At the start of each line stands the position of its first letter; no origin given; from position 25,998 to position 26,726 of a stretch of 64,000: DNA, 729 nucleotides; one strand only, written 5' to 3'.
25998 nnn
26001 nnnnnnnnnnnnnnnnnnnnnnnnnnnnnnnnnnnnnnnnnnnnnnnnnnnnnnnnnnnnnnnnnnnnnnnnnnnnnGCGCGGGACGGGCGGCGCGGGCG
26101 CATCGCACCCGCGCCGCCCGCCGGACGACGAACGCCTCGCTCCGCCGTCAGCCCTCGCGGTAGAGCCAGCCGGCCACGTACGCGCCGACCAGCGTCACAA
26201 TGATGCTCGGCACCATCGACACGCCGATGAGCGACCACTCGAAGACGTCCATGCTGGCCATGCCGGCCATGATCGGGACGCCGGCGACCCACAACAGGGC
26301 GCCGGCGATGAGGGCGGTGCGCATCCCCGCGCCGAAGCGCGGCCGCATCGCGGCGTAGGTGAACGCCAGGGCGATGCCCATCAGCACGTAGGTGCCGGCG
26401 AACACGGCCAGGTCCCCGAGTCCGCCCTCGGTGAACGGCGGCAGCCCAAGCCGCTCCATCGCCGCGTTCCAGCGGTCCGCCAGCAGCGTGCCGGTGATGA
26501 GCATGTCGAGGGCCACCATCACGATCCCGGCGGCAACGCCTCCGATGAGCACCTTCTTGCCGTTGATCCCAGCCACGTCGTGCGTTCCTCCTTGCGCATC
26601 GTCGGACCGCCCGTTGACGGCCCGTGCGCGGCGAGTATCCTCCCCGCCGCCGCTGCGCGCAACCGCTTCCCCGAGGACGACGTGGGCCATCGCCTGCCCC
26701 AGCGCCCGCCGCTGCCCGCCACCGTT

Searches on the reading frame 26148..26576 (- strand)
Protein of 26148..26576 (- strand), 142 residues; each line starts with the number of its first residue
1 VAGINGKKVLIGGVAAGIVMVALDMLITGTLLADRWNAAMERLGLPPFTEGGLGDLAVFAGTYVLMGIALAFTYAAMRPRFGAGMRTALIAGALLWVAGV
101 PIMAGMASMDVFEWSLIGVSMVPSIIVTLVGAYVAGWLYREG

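Call 19: search_protein_families(library=pfam, proteins=[window:26148-26576:-], max_evalue=0.001)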
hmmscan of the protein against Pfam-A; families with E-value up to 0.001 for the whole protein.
window:26148-26576:- (142 aa): 1 family
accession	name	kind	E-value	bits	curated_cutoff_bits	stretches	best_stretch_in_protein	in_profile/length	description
PF08570.15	DUF1761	-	0.00089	20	31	0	14-134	4-121/123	Protein of unknown function (DUF1761)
